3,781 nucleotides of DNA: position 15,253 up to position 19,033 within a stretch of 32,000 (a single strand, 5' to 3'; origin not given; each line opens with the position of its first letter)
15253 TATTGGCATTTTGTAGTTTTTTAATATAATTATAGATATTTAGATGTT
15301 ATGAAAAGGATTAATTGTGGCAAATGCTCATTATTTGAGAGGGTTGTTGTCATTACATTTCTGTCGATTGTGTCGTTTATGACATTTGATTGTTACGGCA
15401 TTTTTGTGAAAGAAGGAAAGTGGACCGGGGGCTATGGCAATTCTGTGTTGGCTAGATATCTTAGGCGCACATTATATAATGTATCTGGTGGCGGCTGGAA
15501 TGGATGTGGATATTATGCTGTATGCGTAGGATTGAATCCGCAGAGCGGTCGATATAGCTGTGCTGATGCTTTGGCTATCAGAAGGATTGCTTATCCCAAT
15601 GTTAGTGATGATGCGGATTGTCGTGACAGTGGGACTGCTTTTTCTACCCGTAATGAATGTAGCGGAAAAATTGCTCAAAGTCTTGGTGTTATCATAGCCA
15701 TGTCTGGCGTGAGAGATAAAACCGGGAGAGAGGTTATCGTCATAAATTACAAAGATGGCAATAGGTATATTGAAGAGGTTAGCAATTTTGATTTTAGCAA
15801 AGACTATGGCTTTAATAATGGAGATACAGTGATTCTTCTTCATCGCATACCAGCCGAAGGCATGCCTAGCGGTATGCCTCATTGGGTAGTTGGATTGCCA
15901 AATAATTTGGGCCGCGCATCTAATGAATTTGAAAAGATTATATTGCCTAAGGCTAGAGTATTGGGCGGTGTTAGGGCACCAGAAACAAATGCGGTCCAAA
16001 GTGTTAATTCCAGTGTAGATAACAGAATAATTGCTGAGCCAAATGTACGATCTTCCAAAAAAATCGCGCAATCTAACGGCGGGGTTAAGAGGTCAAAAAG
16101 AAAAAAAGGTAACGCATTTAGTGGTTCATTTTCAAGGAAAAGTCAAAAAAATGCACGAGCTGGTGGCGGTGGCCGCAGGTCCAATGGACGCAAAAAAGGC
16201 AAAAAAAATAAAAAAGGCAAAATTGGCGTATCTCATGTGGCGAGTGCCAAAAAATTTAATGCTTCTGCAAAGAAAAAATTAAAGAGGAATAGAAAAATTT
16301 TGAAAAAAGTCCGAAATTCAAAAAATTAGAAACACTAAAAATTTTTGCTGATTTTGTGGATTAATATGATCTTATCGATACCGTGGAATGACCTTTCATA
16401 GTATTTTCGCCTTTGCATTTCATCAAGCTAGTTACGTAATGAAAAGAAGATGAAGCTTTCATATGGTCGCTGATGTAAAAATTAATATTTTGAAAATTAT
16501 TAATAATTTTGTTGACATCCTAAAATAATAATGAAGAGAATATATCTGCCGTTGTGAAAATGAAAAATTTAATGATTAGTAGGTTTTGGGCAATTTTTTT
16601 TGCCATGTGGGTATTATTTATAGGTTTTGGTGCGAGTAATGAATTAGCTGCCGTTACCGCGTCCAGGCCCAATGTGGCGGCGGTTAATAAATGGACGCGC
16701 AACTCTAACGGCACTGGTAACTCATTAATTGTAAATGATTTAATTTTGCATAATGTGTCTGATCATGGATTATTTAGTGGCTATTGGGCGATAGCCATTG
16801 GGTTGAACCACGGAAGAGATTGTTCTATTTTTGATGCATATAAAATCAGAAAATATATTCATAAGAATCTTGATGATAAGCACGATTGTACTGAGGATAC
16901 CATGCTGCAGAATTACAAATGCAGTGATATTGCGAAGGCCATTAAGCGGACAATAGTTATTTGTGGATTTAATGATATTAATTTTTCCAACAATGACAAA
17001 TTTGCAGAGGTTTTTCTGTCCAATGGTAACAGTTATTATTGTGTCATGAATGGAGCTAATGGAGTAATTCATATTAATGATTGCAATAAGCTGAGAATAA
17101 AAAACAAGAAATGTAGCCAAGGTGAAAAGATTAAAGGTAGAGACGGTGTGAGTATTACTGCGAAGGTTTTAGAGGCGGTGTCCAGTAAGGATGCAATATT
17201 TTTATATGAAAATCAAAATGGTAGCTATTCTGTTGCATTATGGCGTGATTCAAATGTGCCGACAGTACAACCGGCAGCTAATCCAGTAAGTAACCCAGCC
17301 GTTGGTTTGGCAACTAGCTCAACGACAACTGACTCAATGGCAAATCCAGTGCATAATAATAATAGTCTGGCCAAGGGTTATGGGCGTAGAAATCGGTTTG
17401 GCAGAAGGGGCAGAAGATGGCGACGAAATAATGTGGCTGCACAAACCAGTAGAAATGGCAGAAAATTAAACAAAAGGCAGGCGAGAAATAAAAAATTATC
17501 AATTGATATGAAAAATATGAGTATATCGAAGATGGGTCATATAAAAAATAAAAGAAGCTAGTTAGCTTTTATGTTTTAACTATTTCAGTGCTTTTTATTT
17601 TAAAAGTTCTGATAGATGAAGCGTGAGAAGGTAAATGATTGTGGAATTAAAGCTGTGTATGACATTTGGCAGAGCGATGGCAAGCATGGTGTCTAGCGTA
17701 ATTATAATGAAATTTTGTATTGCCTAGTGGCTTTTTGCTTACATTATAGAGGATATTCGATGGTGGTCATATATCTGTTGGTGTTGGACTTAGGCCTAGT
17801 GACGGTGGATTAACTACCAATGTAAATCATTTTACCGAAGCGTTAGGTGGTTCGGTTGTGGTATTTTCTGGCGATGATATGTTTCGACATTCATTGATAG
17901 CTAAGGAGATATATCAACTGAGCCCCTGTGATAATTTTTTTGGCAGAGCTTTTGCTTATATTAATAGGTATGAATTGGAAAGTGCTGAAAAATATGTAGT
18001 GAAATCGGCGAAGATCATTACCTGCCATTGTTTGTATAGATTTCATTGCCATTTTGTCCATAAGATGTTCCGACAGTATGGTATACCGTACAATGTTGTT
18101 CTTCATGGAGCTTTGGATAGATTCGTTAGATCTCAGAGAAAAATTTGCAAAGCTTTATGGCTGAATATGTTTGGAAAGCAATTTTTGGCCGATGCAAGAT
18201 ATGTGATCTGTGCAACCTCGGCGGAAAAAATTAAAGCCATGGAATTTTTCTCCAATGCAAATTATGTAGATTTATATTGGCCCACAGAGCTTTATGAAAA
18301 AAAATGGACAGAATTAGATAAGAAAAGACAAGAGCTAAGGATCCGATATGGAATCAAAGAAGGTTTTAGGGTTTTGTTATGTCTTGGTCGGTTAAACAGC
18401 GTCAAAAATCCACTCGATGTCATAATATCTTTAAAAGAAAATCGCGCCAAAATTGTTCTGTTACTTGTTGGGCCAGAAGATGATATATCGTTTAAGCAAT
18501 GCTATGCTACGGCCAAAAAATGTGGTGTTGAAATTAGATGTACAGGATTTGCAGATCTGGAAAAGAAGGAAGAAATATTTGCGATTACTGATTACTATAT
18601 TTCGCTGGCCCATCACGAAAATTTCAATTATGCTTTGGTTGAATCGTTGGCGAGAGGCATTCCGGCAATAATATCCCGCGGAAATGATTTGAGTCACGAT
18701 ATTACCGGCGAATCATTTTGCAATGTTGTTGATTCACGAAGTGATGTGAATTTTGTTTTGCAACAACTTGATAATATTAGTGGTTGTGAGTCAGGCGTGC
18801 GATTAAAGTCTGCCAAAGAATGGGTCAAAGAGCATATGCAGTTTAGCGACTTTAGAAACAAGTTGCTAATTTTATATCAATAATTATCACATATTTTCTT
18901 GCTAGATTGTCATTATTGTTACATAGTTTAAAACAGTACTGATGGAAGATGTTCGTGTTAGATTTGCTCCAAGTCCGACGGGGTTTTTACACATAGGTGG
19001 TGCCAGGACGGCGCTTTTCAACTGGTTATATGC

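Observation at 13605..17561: Tandem trio of signal-peptide-bearing OTU-like cysteine protease paralogs with polybasic tails: candidate secreted, eukaryote-directed effector module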

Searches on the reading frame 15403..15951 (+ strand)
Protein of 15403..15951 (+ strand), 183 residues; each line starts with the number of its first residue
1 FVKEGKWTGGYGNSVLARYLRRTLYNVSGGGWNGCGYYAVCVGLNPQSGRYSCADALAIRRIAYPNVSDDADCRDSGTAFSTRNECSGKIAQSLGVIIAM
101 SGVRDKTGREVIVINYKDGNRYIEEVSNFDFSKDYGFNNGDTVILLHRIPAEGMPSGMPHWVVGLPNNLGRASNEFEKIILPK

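Call 27: find_homologous_proteins(query=A5, max_evalue=1)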
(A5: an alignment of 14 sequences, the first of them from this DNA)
Query A5 (14 sequences) (183 aa, profile of the alignment): 27 proteins with E <= 1 among 5663 candidates.
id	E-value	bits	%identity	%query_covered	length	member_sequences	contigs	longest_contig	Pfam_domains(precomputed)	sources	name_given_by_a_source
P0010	4.2e-59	218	40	26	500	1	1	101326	-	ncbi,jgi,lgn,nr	ncbi:MAG: hypothetical protein LBB20_01915 [Puniceicoccales bacterium]|jgi:hypothetical protein|nr:h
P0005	5.6e-48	181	100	100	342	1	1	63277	-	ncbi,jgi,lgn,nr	ncbi:MAG: hypothetical protein LBH49_01190 [Puniceicoccales bacterium]|jgi:hypothetical protein|nr:h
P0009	1.2e-47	180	52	99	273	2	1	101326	-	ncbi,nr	ncbi:MAG: hypothetical protein LBB20_01920 [Puniceicoccales bacterium]|nr:hypothetical protein [Puni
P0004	5.4e-45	172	65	99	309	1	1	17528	-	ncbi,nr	ncbi:MAG: hypothetical protein LBI37_00345, partial [Puniceicoccales bacterium]|nr:hypothetical prot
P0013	2.2e-37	147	26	90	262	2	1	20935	-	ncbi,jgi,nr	ncbi:MAG: hypothetical protein LBS71_02835 [Puniceicoccales bacterium]|jgi:hypothetical protein|nr:h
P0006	2.3e-37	147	63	67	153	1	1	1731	-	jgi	jgi:hypothetical protein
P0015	8.4e-34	135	35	17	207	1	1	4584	-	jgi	jgi:hypothetical protein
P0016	5.2e-30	123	31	26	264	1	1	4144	-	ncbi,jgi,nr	ncbi:MAG: hypothetical protein LBI77_01800 [Puniceicoccales bacterium]|jgi:hypothetical protein|nr:h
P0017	2.9e-29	120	27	26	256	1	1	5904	-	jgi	jgi:hypothetical protein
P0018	4.6e-29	120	33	23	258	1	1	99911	-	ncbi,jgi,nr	ncbi:MAG: hypothetical protein LBR92_02835 [Puniceicoccales bacterium]|jgi:hypothetical protein|nr:h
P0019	5.8e-29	119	39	17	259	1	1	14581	-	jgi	jgi:hypothetical protein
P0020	1.1e-28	118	31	23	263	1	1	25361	-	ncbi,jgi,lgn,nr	ncbi:MAG: hypothetical protein LBB05_03460 [Puniceicoccales bacterium]|jgi:hypothetical protein|nr:h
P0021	5.1e-28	116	29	26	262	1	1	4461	-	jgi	jgi:hypothetical protein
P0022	5.1e-28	116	-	-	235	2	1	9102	-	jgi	jgi:hypothetical protein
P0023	6.3e-27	113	30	25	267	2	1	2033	-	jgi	jgi:hypothetical protein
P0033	9.0e-15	73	40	16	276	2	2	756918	-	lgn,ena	-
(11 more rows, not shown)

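Call 37: predict_structure(alignment_id=A6)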
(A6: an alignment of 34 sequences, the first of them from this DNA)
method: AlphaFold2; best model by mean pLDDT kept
length: 183 residues; sequences in the alignment: 34
mean_pLDDT: 90.3   pTM: 0.88
mean pLDDT of the five models: 90.3, 87.5, 85.1, 84.3, 82.4
residues with pLDDT >= 90: 128; 70-90: 47; 50-70: 7; < 50: 1
segments of 3 or more residues with pLDDT < 50: none
pLDDT, mean of each block of 10 residues (from residue 1): 91 94 90 85 95 92 89 79 84 97 94 97 96 93 96 90 91 82 55
secondary structure, 60 per line:
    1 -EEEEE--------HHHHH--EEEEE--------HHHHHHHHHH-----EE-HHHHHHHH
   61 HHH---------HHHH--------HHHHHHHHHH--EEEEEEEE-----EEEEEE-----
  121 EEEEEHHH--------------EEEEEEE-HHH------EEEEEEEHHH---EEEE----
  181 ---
elements in order: E2-6 H15-19 E22-26 H35-44 H53-63 H73-76 H85-94 E97-104 E110-115 E121-125 E143-149 E160-166 E173-176

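Call 40: fold_search(model_id=the predicted structure, library=pdb)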
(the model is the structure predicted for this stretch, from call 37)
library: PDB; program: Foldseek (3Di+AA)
matches with E <= 10: 380; with E <= 0.001: 0
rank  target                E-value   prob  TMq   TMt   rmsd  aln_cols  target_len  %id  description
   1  6w9r_B                2.3e-02  0.95  0.43  0.48   7.4       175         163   15  Crystal structure of an OTU deubiquitinase from Wolbachia pipientis wMel bound to ubiquitin (released 2020-07-01)
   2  6w9r_F                3.1e-02  0.92  0.43  0.47   7.6       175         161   14  Crystal structure of an OTU deubiquitinase from Wolbachia pipientis wMel bound to ubiquitin (released 2020-07-01)
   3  6w9r_D                3.5e-02  0.92  0.42  0.47   7.7       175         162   14  Crystal structure of an OTU deubiquitinase from Wolbachia pipientis wMel bound to ubiquitin (released 2020-07-01)
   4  6w9r_A                4.0e-02  0.89  0.42  0.47   7.7       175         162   14  Crystal structure of an OTU deubiquitinase from Wolbachia pipientis wMel bound to ubiquitin (released 2020-07-01)
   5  6w9r_G                4.0e-02  0.82  0.40  0.44   7.8       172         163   16  Crystal structure of an OTU deubiquitinase from Wolbachia pipientis wMel bound to ubiquitin (released 2020-07-01)
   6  6dx3_B                6.0e-02  0.77  0.40  0.44   9.2       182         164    8  Crystal structure of the viral OTU domain protease from Taggert virus (released 2018-12-19)
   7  3pse_A                7.2e-02  0.69  0.38  0.42   8.3       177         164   13  Structure of a viral OTU domain protease bound to interferon-stimulated gene 15 (ISG15) (released 2011-01-19)
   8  6dx3_D                1.6e-01  0.72  0.42  0.46   8.3       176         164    8  Crystal structure of the viral OTU domain protease from Taggert virus (released 2018-12-19)
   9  5v5i_C                1.6e-01  0.60  0.39  0.44   7.6       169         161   14  OTU protease of Crimean Congo Hemorrhagic Fever Virus bound to ubiquitin variant CC.1 (released 2017-05-10)
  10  6dx3_C                2.0e-01  0.72  0.43  0.47   8.2       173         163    9  Crystal structure of the viral OTU domain protease from Taggert virus (released 2018-12-19)
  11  5v5h_A                3.4e-01  0.44  0.40  0.44   8.7       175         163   12  OTU protease of Crimean Congo Hemorrhagic Fever Virus bound to ubiquitin variant CC.2 (released 2017-05-10)
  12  6k9n_B                3.6e-01  0.38  0.23  0.18   7.7        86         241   12  Rice_OTUB_like_catalytic domain (released 2020-06-24)
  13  6k9n_A                3.6e-01  0.38  0.23  0.18   7.5        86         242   14  Rice_OTUB_like_catalytic domain (released 2020-06-24)
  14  6dx3_A                4.6e-01  0.38  0.41  0.45   8.1       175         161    8  Crystal structure of the viral OTU domain protease from Taggert virus (released 2018-12-19)
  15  6k9n_C                4.8e-01  0.18  0.20  0.16   8.8        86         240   13  Rice_OTUB_like_catalytic domain (released 2020-06-24)
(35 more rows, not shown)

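Call 41: search_solved_structures(query=A6, max_evalue=10, show_alignments=5)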
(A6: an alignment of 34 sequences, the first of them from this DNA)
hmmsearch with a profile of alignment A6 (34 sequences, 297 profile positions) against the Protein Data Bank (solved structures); distinct sequences matched with E-value up to 10: 10.
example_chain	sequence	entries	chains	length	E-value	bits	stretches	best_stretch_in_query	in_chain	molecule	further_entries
3pse_A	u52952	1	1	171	0.94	11.7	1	94-174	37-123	RNA polymerase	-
5v5h_A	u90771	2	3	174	0.99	11.6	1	94-174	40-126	RNA-directed RNA polymerase L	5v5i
3prm_A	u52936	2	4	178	1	11.5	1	94-174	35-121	RNA-directed RNA polymerase L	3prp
3znh_A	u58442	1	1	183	1.1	11.4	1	94-174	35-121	UBIQUITIN THIOESTERASE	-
3phw_A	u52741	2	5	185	1.1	11.4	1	94-174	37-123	RNA-directed RNA polymerase L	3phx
5v5g_A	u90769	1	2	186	1.2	11.4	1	94-174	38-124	RNA-directed RNA polymerase L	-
3pt2_A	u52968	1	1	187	1.2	11.3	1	94-174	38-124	RNA polymerase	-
1de0_A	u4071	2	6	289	1.2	11.3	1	85-115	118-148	NITROGENASE IRON PROTEIN | Nitrogenase iron protein 1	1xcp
3phu_A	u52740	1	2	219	1.7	10.8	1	94-174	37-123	RNA-directed RNA polymerase L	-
7cu3_B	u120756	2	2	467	9.2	8.4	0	253-296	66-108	Transmembrane protein FAM155A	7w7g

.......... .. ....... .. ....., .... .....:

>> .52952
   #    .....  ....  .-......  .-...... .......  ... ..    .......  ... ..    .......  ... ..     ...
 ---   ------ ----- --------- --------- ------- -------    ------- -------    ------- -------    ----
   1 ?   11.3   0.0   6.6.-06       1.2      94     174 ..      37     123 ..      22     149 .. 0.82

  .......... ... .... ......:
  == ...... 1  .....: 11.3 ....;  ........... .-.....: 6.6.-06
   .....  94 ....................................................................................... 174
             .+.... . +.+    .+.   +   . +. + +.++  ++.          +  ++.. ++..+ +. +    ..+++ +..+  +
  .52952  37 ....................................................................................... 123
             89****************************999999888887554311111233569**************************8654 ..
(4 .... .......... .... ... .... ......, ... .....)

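Call 46: find_encoding_contigs(protein=P0018, flank=6000, max_places=2)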
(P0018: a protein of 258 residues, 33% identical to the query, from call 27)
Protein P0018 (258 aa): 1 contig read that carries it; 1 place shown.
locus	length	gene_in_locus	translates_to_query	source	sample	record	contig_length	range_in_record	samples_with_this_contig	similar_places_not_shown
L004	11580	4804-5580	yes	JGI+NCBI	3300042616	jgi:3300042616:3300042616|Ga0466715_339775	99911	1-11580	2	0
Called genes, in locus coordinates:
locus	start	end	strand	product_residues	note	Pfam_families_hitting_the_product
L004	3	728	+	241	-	?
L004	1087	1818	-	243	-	PF07505:DUF5131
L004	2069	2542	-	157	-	PF01281:Ribosomal_L9_N, PF03948:Ribosomal_L9_C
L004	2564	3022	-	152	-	PF00436:SSB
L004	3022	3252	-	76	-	PF01250:Ribosomal_S6 (weak)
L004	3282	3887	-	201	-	PF01195:Pept_tRNA_hydro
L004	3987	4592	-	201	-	PF01386:Ribosomal_L25p, PF14693:Ribosomal_TL5_C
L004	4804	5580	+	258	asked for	-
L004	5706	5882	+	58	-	PF01783:Ribosomal_L32p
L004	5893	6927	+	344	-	PF02504:FA_synthesis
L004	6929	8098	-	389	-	PF00150:Cellulase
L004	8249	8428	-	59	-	-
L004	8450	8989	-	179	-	-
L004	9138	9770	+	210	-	-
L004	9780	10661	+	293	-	-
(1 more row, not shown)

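Call 47: find_encoding_contigs(protein=P0033, flank=6000, max_places=2)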
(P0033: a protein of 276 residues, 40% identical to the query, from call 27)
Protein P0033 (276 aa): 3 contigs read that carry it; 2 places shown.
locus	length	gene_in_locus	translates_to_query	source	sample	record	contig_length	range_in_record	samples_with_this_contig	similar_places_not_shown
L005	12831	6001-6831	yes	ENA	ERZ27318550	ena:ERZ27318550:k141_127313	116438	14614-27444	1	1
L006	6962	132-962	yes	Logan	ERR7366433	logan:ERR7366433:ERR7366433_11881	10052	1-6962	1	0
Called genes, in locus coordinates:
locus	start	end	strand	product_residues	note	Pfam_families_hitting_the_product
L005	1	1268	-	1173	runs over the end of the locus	PF01855:POR_N, PF17147:PFOR_II, PF01558:POR, PF10371:EKR, PF12838:Fer4_7, PF13237:Fer4_10, PF13484:Fer4_16, PF02775:TPP_enzyme_C, +5 more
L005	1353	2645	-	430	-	PF00464:SHMT, PF00155:Aminotran_1_2, PF00266:Aminotran_5 (faint)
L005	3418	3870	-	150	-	PF01281:Ribosomal_L9_N, PF03948:Ribosomal_L9_C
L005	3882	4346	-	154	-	PF00436:SSB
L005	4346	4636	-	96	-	PF01250:Ribosomal_S6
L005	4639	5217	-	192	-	PF01195:Pept_tRNA_hydro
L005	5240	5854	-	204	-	PF01386:Ribosomal_L25p, PF14693:Ribosomal_TL5_C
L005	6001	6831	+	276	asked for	-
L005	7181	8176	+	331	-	PF02504:FA_synthesis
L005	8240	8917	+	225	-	PF07963:N_methyl (weak)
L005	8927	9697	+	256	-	-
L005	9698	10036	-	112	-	PF09474:Type_III_YscX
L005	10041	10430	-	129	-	PF21665:Type_III_SycN (weak)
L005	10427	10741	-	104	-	PF09059:TyeA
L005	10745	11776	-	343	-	-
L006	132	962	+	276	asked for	-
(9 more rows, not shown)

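Call 63: search_protein_families(library=ncbifam, proteins=[P0018], max_evalue=0.1)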
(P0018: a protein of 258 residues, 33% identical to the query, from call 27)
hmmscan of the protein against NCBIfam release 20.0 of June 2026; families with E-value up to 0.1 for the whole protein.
P0018 (258 aa): 0 families

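Call 80: fold_search(model_id=the predicted structure, library=viral)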
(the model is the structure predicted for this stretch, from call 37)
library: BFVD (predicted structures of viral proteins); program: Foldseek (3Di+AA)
matches with E <= 10: 656; with E <= 0.001: 0
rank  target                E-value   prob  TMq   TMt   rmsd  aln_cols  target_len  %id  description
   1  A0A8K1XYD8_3          5.5e-03  0.96  0.34  0.06   8.1       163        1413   14  (no name in the UniProt tables at hand)
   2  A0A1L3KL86            2.8e-02  0.77  0.34  0.11  11.8       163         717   13  (no name in the UniProt tables at hand)
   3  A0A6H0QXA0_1          4.7e-02  0.72  0.38  0.07   9.2       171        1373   14  Protein ORF62 [Cyprinid herpesvirus 2]
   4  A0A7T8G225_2          5.0e-02  0.94  0.44  0.10   5.5       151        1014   12  Polyprotein [Soybean thrips iflavirus 5]
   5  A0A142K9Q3            7.1e-02  0.66  0.22  0.20   7.3        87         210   17  Uncharacterized protein [Gordonia phage Vivi2]
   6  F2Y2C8                8.5e-02  0.51  0.34  0.26  14.8       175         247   11  (no name in the UniProt tables at hand)
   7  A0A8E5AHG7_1          1.0e-01  0.57  0.38  0.08   9.1       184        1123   11  Protein ORF83 [Anguillid herpesvirus 1]
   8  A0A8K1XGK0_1          1.6e-01  0.51  0.37  0.08   9.5       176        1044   12  (no name in the UniProt tables at hand)
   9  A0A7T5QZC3            2.0e-01  0.38  0.33  0.06   9.8       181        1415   12  RdRp (Fragment) [Cymodocea nodosa foveavirus 1]
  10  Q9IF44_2              2.2e-01  0.25  0.29  0.07  13.9       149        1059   15  RNA-dependent RNA polymerase [Beet soil-borne mosaic virus]
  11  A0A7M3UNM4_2          2.5e-01  0.23  0.34  0.10  12.0       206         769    6  Uncharacterized protein [Pyramimonas orientalis virus 01B]
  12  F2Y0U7                2.8e-01  0.14  0.33  0.18  12.2       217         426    9  (no name in the UniProt tables at hand)
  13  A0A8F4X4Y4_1          3.0e-01  0.28  0.25  0.04  11.3       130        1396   12  (no name in the UniProt tables at hand)
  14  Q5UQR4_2              3.4e-01  0.18  0.33  0.10  12.7       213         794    8  Uncharacterized protein R327 [Acanthamoeba polyphaga mimivirus]
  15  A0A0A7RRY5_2          4.0e-01  0.30  0.21  0.04   8.4        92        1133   13  Polyprotein [Alternaria brassicicola endornavirus 1]
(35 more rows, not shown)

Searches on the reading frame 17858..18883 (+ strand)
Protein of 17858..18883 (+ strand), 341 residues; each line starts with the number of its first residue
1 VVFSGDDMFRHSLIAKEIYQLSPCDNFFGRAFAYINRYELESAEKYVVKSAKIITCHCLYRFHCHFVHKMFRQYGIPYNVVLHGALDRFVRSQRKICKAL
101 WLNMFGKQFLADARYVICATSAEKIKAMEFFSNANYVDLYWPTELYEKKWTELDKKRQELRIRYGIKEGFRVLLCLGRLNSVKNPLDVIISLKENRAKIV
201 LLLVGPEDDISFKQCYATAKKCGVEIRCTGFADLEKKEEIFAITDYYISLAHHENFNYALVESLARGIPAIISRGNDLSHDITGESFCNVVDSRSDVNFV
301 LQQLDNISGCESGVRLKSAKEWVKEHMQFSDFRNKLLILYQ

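Call 3: search_protein_families(library=pfam, proteins=[window:17858-18883:+], max_evalue=1)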
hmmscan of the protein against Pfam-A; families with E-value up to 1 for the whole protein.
window:17858-18883:+ (341 aa): 3 families
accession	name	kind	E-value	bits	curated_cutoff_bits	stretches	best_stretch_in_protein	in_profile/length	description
PF00534.26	Glycos_transf_1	-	3.3e-14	53.2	26.4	1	157-276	2-124/172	Glycosyl transferases group 1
PF13692.12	Glyco_trans_1_4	-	3.1e-07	31.2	27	1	171-276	2-109/142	Glycosyl transferases group 1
PF13439.12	Glyco_transf_4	-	0.093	13.2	28.5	1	52-124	74-145/170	Glycosyltransferase Family 4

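Call 88: search_protein_families(library=padloc, proteins=[window:17858-18883:+], max_evalue=0.1)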
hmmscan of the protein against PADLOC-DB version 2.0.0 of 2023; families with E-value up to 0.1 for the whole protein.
window:17858-18883:+ (341 aa): 0 families
